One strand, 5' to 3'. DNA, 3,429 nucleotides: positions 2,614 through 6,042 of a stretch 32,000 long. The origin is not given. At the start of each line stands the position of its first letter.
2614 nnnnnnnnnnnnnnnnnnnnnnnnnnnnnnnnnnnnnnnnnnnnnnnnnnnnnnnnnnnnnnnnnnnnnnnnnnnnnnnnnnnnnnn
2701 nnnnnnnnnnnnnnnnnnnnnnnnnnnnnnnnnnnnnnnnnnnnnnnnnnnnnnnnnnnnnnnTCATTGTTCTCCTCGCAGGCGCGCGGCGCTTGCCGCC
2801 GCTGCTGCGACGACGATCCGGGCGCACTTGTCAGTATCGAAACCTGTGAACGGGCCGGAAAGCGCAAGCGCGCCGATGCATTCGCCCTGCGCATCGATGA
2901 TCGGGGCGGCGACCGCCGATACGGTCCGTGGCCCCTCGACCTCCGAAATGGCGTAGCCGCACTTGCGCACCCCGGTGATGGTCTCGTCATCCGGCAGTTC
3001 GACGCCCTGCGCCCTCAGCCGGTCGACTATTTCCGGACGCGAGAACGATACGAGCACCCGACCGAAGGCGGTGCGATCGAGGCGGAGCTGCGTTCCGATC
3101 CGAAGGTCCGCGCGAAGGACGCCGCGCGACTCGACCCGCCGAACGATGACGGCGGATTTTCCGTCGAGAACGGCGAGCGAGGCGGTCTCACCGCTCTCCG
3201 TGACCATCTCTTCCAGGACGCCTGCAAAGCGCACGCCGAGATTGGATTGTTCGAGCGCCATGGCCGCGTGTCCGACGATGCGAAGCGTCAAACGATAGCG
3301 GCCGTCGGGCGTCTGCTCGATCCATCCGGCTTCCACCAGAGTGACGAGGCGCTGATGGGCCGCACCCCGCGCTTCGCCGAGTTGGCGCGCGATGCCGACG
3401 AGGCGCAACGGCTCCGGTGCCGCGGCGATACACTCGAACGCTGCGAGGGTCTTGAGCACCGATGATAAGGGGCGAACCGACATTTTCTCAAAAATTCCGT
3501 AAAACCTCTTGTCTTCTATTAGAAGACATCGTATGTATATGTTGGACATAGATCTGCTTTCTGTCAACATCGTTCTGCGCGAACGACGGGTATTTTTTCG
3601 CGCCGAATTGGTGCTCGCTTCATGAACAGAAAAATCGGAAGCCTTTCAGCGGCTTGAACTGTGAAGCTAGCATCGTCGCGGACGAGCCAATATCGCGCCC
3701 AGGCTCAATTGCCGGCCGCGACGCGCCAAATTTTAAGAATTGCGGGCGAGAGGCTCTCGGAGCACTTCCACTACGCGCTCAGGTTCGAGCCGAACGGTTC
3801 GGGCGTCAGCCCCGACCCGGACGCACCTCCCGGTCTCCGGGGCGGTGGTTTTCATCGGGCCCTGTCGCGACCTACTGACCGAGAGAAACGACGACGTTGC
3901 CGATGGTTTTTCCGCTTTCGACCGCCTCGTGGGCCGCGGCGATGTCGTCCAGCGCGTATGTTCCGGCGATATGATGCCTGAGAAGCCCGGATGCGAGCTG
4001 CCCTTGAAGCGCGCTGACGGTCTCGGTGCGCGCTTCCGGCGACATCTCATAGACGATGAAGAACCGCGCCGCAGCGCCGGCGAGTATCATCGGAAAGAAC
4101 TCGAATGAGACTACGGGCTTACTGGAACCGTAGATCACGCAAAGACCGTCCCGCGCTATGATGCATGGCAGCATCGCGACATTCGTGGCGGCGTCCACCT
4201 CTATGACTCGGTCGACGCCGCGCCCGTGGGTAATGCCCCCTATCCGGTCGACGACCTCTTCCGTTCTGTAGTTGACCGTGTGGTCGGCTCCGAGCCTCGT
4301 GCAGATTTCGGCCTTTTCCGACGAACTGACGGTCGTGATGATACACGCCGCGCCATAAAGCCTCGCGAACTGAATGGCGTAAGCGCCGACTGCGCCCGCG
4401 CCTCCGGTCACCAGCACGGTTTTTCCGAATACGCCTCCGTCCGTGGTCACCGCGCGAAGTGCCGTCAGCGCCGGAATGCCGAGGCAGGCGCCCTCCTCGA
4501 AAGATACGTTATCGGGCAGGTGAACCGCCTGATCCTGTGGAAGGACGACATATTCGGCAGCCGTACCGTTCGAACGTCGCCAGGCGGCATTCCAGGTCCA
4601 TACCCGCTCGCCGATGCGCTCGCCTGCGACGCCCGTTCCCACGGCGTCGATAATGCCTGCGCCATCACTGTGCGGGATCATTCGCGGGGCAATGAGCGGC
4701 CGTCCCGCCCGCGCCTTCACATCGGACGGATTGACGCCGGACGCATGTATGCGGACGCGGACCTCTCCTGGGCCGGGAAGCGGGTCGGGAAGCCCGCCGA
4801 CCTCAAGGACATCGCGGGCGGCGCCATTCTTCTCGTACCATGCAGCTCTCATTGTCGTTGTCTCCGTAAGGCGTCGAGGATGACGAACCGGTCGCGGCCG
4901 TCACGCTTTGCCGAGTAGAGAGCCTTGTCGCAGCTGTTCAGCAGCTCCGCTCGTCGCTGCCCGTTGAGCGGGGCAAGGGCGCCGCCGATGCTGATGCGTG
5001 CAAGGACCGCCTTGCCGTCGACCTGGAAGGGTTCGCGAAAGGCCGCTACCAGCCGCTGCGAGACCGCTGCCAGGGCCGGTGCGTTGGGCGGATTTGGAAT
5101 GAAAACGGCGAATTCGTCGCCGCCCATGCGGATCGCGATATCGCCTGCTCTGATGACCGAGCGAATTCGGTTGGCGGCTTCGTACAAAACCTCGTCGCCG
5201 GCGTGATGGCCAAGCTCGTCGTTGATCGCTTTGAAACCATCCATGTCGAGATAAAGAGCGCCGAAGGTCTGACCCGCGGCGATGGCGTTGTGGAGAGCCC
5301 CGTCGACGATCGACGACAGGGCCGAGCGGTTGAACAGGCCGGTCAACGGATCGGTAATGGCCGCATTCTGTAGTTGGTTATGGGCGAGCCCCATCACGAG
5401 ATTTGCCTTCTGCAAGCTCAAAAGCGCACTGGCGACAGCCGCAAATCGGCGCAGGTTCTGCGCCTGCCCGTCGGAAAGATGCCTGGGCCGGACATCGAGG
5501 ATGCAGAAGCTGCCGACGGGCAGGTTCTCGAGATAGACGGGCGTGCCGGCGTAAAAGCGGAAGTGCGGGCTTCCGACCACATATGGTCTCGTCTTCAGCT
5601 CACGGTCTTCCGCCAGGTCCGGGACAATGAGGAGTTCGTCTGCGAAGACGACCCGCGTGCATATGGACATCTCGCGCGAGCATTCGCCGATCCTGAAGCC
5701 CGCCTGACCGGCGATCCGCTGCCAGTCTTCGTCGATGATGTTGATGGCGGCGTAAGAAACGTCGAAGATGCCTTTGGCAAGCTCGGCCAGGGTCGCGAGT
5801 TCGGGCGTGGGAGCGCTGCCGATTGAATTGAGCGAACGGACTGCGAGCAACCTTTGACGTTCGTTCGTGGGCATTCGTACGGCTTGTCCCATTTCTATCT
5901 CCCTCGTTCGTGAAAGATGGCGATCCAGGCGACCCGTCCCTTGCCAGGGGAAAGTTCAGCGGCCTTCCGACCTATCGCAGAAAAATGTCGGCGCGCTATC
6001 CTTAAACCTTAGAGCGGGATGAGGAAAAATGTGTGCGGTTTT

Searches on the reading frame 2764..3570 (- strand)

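Call 3: search_protein_families(library=pfam, proteins=[window:2764-3570:-], max_evalue=0.01)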
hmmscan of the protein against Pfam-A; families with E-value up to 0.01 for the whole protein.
window:2764-3570:- (268 aa): 6 families
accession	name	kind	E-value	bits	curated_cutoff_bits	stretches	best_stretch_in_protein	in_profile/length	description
PF01614.24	IclR_C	-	1.5e-21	77.2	24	1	105-258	3-167/174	Bacterial transcriptional regulator IclR C-terminal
PF09339.16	HTH_IclR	-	4.3e-12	46.1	22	1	37-88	1-52/52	IclR helix-turn-helix domain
PF25213.1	HVO_A0261_N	-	0.0003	21.1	35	1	51-96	21-65/86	HVO_A0261 N-terminal domain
PF01590.32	GAF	-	0.00041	21.3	22.4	1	187-262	62-132/133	GAF domain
PF07574.19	SMC_Nse1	-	0.0059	17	23.3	0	72-98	164-190/194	Nse1 non-SMC component of SMC5-6 complex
PF12802.13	MarR_2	-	0.008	16.8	27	0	48-90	14-56/61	MarR family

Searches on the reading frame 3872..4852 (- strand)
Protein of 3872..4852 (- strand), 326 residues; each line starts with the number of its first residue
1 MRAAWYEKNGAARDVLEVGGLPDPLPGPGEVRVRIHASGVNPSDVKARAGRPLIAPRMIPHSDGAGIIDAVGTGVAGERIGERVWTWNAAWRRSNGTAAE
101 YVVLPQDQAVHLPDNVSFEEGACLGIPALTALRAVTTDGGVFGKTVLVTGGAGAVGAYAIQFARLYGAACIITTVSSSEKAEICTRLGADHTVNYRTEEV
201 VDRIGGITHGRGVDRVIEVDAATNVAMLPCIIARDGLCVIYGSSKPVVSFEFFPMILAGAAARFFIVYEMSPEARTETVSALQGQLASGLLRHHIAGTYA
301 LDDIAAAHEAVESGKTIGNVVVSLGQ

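Call 3: search_protein_families(library=pfam, proteins=[window:3872-4852:-], max_evalue=0.01)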
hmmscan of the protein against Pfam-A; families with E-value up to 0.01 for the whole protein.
window:3872-4852:- (326 aa): 3 families
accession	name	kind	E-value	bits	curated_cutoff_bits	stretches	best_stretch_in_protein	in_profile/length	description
PF00107.32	ADH_zinc_N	-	1.7e-19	70.5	31.8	1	154-272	1-117/129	Zinc-binding dehydrogenase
PF08240.17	ADH_N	-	1.4e-15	57.9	23.5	1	27-114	1-104/104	Alcohol dehydrogenase GroES-like domain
PF13602.12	ADH_zinc_N_2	-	2.6e-15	58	27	1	187-322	1-134/134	Zinc-binding dehydrogenase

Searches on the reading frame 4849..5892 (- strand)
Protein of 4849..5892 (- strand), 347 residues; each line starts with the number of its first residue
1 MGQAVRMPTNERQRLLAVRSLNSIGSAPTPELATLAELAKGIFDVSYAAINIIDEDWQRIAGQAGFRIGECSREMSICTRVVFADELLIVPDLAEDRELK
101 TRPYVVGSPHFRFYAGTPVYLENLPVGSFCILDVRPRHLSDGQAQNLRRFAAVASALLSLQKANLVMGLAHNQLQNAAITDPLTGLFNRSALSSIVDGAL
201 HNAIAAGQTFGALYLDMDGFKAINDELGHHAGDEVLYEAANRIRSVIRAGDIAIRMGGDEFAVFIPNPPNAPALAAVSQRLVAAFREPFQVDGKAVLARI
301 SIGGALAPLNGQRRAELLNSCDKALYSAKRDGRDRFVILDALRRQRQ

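Call 3: search_protein_families(library=pfam, proteins=[window:4849-5892:-], max_evalue=0.01)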
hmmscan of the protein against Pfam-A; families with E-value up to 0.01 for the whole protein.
window:4849-5892:- (347 aa): 3 families
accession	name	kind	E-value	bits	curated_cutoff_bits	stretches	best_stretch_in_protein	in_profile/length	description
PF00990.26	GGDEF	-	8.2e-43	146.4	23.8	1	178-335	1-161/161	Diguanylate cyclase, GGDEF domain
PF01590.32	GAF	-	1.7e-06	29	22.4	1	32-156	6-131/133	GAF domain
PF13185.12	GAF_2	-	0.00028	21.6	28.6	1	35-158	12-135/136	GAF domain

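Call 4: search_protein_families(library=ncbifam, proteins=[window:4849-5892:-], max_evalue=0.01)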
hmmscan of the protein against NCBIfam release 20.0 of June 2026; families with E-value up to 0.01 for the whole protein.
window:4849-5892:- (347 aa): 22 families
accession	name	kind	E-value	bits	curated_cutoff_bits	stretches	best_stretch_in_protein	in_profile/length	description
NF007423.1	PRK09966.1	equivalog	2.4e-46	158.4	325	1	141-329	201-390/390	diguanylate cyclase DgcN/YfiN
TIGR00254.1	GGDEF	domain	2.5e-41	141.2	37.4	1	174-338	1-166/168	diguanylate cyclase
NF045675.1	PhdiestaseDibA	equivalog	7.9e-35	120.3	980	1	146-338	178-363/623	phosphodiesterase DibA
NF038266.1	diguan_SiaD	equivalog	9.2e-35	120.2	290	1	170-336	86-252/252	biofilm regulation diguanylate cyclase SiaD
NF007474.0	PRK10060.1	equivalog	1.3e-34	119.5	782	1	170-339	229-395/663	cyclic di-GMP phosphodiesterase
NF007135.0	PRK09581.1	equivalog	2e-34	119.2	474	1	175-338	289-454/457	PleD family two-component system response regulator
NF007380.0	PRK09894.1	equivalog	1.2e-30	106.9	256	1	140-340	94-288/296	diguanylate cyclase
NF051473.1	DigCycDgcsShew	equivalog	1.4e-30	106.7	400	1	159-338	116-290/291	diguanylate cyclase DgcS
NF053781.1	cdiGMPphdstlr2612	equivalog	3.5e-29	101.1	1600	1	170-341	832-1004/1268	Tlr1612 family c-di-GMP phosphodiesterase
NF007298.0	PRK09776.1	equivalog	2.7e-28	98.4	1135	1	172-339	678-845/1111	diguanylate cyclase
NF011955.1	PRK15426.1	equivalog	3.4e-26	91.5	408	1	170-340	390-562/564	cellulose biosynthesis regulator diguanylate cyclase DgcQ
NF040885.1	diguan_DgcJ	equivalog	5.8e-26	91.3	500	1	156-332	322-489/493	diguanylate cyclase DgcJ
NF041606.1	dguan_cyc_DgcA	equivalog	2.5e-23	82.6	370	1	170-338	170-338/340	diguanylate cyclase DgcA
NF047654.1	DiguCycDgcRLepto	equivalog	2.5e-23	82.4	500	1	162-337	117-294/295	diguanylate cyclase DgcR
NF007599.0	PRK10245.1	equivalog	3.4e-23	81.7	402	1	169-336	201-367/371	diguanylate cyclase AdrA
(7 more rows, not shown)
